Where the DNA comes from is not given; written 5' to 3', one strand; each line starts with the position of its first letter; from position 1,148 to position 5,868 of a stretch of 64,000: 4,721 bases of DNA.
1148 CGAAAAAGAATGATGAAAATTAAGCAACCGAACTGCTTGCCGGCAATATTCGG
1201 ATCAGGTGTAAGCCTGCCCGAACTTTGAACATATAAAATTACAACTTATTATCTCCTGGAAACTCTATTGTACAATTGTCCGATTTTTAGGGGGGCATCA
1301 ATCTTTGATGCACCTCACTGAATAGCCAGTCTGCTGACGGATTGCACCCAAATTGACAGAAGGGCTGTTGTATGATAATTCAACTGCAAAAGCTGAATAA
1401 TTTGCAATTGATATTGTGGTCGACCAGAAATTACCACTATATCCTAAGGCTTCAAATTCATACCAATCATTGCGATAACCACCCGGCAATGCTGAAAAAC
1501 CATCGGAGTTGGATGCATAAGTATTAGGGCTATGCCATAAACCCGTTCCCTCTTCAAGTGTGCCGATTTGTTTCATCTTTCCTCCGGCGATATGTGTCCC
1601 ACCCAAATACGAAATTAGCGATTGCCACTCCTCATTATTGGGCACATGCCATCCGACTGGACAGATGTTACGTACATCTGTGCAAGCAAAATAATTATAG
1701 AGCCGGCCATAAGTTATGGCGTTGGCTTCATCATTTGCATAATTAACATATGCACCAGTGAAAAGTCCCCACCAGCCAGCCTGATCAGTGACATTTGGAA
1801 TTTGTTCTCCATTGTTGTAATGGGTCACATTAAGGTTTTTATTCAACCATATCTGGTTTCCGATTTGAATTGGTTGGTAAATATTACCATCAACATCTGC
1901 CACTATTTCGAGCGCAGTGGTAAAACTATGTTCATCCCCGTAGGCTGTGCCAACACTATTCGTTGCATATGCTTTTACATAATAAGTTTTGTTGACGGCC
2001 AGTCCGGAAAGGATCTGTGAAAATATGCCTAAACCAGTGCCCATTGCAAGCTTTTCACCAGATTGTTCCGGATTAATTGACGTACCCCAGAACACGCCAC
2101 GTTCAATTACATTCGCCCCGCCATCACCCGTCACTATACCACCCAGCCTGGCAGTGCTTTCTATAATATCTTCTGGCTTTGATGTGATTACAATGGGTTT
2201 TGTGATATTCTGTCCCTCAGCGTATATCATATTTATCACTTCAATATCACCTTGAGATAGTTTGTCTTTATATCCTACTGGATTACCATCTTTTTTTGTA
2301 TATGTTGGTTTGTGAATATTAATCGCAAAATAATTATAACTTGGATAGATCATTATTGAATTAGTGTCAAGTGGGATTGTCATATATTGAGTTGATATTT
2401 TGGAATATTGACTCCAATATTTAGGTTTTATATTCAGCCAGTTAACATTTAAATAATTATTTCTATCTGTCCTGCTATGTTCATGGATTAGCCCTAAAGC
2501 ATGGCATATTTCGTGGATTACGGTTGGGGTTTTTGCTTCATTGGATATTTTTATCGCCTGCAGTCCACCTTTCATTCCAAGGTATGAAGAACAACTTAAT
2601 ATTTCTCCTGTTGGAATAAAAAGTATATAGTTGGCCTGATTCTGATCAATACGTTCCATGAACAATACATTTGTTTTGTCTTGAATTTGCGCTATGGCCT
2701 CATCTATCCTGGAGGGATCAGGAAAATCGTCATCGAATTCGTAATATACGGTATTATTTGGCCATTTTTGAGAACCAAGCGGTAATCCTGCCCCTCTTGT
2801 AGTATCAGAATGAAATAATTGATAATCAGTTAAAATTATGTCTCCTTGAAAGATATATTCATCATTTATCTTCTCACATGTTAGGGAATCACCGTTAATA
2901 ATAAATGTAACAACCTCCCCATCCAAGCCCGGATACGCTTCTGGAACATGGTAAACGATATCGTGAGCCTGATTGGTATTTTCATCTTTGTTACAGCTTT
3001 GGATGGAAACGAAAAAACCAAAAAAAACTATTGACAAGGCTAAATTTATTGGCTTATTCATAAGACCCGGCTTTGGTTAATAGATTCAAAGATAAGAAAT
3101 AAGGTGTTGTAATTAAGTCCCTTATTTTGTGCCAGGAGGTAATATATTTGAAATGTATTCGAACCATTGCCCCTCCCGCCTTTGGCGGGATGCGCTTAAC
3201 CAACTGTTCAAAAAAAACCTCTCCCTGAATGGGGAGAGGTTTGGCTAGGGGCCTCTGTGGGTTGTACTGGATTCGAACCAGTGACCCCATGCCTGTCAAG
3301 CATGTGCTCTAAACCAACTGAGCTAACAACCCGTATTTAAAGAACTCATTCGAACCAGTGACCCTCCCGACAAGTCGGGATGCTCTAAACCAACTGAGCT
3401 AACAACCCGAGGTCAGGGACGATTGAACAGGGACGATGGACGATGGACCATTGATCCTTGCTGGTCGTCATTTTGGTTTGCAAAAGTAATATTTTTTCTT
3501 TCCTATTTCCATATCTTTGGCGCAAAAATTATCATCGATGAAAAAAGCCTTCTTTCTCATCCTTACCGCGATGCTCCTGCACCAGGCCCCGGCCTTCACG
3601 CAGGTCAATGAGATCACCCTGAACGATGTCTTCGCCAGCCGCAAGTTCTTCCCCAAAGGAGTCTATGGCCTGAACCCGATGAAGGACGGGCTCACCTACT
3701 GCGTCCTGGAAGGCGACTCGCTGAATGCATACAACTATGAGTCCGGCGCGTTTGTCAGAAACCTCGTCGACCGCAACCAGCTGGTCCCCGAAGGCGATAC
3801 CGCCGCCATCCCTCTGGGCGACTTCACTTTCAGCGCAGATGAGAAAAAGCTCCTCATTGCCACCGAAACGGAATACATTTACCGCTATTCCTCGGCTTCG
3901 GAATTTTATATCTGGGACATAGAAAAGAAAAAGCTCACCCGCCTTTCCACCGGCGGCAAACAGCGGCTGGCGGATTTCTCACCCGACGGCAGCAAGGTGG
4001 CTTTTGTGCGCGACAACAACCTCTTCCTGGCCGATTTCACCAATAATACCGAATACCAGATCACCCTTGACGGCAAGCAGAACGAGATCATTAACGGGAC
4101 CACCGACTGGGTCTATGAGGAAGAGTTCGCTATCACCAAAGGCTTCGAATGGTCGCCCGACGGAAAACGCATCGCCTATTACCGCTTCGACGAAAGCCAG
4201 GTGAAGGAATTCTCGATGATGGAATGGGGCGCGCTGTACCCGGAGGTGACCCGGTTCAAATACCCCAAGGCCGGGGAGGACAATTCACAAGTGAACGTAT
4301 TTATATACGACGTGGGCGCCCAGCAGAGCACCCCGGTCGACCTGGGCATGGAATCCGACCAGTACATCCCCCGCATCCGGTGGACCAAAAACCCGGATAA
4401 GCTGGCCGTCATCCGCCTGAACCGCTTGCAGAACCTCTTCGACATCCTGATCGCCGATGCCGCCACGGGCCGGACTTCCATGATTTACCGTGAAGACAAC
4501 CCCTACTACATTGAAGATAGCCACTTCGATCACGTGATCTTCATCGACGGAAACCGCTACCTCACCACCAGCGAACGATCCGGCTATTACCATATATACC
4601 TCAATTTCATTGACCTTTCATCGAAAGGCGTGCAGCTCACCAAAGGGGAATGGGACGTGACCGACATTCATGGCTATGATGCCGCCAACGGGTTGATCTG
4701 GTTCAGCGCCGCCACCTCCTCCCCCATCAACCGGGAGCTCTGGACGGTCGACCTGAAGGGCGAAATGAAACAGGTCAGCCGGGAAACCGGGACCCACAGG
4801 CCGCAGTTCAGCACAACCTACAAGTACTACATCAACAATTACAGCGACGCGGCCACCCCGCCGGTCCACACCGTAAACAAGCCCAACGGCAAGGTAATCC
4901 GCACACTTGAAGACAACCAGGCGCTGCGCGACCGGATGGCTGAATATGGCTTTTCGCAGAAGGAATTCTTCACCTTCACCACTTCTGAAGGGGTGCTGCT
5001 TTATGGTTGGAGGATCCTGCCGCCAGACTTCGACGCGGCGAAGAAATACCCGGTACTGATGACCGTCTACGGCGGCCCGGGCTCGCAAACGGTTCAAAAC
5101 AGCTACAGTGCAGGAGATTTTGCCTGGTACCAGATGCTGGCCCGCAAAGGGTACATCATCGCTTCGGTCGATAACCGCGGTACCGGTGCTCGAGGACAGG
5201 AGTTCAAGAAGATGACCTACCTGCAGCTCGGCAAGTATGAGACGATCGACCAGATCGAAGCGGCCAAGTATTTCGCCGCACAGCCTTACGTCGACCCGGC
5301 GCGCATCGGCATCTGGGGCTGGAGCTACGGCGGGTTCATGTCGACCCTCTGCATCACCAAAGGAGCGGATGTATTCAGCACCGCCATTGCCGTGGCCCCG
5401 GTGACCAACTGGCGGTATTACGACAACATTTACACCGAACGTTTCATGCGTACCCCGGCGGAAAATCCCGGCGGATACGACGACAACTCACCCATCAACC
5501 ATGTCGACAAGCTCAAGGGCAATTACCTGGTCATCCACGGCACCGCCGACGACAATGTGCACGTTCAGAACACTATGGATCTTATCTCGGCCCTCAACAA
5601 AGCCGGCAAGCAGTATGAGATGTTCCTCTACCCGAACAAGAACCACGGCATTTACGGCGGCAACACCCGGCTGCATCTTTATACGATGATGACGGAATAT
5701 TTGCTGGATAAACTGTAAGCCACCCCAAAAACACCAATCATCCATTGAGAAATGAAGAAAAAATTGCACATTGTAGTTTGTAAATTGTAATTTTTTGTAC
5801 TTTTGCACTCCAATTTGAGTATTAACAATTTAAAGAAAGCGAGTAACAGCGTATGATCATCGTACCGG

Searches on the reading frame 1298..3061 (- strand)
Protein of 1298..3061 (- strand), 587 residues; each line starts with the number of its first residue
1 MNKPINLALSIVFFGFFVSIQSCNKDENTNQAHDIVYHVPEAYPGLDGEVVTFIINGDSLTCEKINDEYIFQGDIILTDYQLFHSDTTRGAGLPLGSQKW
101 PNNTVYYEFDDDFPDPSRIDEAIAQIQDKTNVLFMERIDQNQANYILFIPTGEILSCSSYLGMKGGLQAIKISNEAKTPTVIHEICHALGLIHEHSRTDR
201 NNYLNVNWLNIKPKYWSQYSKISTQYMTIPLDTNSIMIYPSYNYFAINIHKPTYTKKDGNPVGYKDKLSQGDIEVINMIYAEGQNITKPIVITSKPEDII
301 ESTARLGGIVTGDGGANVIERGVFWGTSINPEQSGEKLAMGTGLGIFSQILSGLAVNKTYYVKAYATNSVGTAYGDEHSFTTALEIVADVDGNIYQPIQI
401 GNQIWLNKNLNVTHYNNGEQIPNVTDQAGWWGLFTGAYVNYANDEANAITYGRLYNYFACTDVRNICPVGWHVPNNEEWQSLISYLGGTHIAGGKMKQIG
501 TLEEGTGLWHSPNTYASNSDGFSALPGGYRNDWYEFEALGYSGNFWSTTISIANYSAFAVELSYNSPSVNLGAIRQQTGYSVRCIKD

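Call 21: search_protein_families(library=pfam, proteins=[window:1298-3061:-])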
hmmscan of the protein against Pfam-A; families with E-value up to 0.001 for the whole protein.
window:1298-3061:- (587 aa): 2 families
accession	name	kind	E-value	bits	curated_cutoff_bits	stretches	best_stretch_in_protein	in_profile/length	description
PF09603.15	Fib_succ_major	-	3.6e-38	132.1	33.9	1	398-586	1-187/187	Fibrobacter succinogenes major domain (Fib_succ_major)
PF01400.30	Astacin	-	1.6e-36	126.2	22.5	1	99-280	1-186/189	Astacin (Peptidase family M12A)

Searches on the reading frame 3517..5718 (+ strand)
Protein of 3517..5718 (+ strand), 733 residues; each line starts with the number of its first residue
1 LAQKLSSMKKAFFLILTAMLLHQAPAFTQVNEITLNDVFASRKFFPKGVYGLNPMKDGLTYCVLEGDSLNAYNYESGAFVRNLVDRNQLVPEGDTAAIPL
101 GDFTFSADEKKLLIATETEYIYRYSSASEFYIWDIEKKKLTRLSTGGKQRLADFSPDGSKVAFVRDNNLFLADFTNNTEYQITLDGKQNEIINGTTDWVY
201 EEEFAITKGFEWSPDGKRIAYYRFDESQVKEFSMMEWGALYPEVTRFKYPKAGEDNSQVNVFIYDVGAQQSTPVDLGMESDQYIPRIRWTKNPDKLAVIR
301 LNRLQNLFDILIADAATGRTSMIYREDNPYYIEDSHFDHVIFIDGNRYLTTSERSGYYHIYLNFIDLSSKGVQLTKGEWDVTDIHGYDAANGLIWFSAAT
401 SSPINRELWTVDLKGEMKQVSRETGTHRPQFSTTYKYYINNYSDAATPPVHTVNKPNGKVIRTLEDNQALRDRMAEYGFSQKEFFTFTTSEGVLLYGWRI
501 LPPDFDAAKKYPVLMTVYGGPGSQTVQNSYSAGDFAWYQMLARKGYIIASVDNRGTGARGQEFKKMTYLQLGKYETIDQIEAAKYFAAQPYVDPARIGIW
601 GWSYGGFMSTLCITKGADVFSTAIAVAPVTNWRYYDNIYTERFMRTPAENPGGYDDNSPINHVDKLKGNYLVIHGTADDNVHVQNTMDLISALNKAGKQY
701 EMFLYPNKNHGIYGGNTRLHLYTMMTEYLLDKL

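Call 21: search_protein_families(library=pfam, proteins=[window:3517-5718:+])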
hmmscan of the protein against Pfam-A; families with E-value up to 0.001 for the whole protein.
window:3517-5718:+ (733 aa): 9 families
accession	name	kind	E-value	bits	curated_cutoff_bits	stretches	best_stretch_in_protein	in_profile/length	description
PF00930.27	DPPIV_N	-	1.1e-100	337.2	22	1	106-449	1-354/354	Dipeptidyl peptidase IV (DPP IV) N-terminal region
PF00326.27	Peptidase_S9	-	2.3e-59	200.9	22.6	1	539-732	8-209/213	Prolyl oligopeptidase family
PF02129.25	Peptidase_S15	-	1.1e-13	51.9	23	1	499-647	8-146/262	X-Pro dipeptidyl-peptidase (S15 family)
PF20434.5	BD-FAE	-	3.4e-10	40.2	26.8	0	645-693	167-215/215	BD-FAE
PF01738.24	DLH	-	1.4e-09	38.3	21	1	541-711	37-187/217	Dienelactone hydrolase family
PF07676.18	PD40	-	2.7e-07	30.8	20.9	0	212-224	16-28/38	WD40-like Beta Propeller Repeat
PF12146.15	Hydrolase_4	-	6.7e-07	29.3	27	0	539-634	25-115/239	Serine aminopeptidase, S33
PF08840.17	BAAT_C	-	0.00017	22.2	20.9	0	581-631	8-58/210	BAAT / Acyl-CoA thioester hydrolase C terminal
PF21959.2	DUF6923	-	0.00057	20.2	27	0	386-494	41-154/234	Repeat of unknown function (DUF6923)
